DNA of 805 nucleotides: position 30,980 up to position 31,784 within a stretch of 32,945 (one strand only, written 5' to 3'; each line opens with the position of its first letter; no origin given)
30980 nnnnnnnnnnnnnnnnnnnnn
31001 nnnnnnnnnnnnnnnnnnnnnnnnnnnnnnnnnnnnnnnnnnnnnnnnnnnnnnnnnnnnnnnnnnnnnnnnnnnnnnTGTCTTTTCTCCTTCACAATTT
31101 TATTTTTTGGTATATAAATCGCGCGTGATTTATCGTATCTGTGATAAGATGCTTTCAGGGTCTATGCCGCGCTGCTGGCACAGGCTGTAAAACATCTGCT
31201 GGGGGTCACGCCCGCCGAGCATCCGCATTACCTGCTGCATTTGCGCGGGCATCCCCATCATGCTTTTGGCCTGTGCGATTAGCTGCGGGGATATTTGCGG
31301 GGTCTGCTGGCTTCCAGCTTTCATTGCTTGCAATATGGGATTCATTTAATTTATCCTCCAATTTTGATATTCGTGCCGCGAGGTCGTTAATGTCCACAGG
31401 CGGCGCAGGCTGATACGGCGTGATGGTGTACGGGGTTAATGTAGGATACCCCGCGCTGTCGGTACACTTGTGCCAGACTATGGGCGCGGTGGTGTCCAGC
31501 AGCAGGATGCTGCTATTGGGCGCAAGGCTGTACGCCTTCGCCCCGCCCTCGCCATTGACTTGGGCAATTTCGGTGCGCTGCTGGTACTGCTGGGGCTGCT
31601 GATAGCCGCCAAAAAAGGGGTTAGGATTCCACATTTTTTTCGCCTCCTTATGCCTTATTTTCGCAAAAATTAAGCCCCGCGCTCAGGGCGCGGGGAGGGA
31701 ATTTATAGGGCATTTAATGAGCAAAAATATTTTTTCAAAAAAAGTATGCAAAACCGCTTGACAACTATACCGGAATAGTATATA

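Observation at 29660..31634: Five-gene orphan operon of Cys/Gly/Gln-rich proteins next to attP: candidate novel lysogenic-conversion (envelope or spore-surface?) module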

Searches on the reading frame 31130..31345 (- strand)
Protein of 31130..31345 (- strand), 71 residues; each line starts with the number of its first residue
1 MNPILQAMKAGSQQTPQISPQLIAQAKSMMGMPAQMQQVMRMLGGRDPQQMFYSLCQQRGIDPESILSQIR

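Call 5: search_protein_families(library=pfam, proteins=[window:31130-31345:-], max_evalue=1)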
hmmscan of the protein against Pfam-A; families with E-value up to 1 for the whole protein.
window:31130-31345:- (71 aa): 1 family
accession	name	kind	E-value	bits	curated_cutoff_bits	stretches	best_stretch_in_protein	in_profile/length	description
PF09280.16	XPC-binding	-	0.36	11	26.4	0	33-49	21-37/57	XPC-binding domain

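Call 6: search_protein_families(library=phrogs, proteins=[window:31130-31345:-], max_evalue=1)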
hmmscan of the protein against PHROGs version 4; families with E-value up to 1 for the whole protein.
window:31130-31345:- (71 aa): 5 families
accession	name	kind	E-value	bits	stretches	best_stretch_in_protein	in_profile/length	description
phrog_22984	-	unknown function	0.026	16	1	1-57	2-42/74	-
phrog_21220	-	unknown function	0.028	15.5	1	42-65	14-36/45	-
phrog_30937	-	unknown function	0.049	14.7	1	13-49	17-52/62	-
phrog_15161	-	unknown function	0.1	13.5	1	53-66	40-53/63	-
phrog_790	-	lysis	0.3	10.8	1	21-66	797-845/912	endolysin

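Call 13: search_protein_families(library=ncbifam, proteins=[window:31130-31345:-], max_evalue=1)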
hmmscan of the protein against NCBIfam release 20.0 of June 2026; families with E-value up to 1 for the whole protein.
window:31130-31345:- (71 aa): 1 family
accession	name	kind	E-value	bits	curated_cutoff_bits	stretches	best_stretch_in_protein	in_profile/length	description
TIGR02445.1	fadA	equivalog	0.12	11.4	591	1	7-54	123-168/385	acetyl-CoA C-acyltransferase FadA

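Call 25: search_protein_families(library=padloc, proteins=[window:31130-31345:-], max_evalue=1)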
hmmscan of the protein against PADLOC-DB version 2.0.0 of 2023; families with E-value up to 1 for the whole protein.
window:31130-31345:- (71 aa): 0 families

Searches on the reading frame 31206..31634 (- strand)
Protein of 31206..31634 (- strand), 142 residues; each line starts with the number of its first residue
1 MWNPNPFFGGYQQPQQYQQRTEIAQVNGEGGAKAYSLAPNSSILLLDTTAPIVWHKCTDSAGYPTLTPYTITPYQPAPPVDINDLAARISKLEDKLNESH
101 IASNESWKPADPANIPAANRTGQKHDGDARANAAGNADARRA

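Call 5: search_protein_families(library=pfam, proteins=[window:31206-31634:-], max_evalue=1)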
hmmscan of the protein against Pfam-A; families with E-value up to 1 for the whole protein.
window:31206-31634:- (142 aa): 1 family
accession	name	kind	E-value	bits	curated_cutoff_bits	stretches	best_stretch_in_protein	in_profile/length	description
PF17721.6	POU2AF2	-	0.054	14.2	25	1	59-113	169-221/233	POU domain class 2-associating factor 2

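Call 6: search_protein_families(library=phrogs, proteins=[window:31206-31634:-], max_evalue=1)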
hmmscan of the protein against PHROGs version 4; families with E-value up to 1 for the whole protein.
window:31206-31634:- (142 aa): 1 family
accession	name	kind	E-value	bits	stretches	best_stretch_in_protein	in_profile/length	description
phrog_21718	-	unknown function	1.3e-12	49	1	11-71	42-103/159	-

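Call 13: search_protein_families(library=ncbifam, proteins=[window:31206-31634:-], max_evalue=1)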
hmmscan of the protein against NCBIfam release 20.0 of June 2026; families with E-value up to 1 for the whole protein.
window:31206-31634:- (142 aa): 0 families

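Call 25: search_protein_families(library=padloc, proteins=[window:31206-31634:-], max_evalue=1)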
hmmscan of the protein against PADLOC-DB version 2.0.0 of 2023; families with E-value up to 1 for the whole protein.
window:31206-31634:- (142 aa): 0 families

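Call 49: search_solved_structures(query=A4, max_evalue=10, show_alignments=2)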
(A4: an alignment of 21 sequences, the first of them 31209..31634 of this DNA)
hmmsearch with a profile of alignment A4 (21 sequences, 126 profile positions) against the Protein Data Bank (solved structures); distinct sequences matched with E-value up to 10: 6.
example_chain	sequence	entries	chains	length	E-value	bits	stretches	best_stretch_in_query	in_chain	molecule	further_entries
6k38_A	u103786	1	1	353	1.4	12.1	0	26-67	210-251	Slr0355 protein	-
6itd_A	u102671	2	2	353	1.4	12.1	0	26-67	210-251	Slr0355 protein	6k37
6k36_A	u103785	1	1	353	1.4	12.1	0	26-67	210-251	Slr0355 protein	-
6ir4_A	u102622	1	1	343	1.5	11.9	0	26-67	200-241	Slr0355 protein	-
1lr1_A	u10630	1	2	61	2.3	11.4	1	88-119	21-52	dna-binding protein h-ns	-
4m03_A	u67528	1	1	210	4.6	10.4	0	61-90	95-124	Serine-rich adhesin for platelets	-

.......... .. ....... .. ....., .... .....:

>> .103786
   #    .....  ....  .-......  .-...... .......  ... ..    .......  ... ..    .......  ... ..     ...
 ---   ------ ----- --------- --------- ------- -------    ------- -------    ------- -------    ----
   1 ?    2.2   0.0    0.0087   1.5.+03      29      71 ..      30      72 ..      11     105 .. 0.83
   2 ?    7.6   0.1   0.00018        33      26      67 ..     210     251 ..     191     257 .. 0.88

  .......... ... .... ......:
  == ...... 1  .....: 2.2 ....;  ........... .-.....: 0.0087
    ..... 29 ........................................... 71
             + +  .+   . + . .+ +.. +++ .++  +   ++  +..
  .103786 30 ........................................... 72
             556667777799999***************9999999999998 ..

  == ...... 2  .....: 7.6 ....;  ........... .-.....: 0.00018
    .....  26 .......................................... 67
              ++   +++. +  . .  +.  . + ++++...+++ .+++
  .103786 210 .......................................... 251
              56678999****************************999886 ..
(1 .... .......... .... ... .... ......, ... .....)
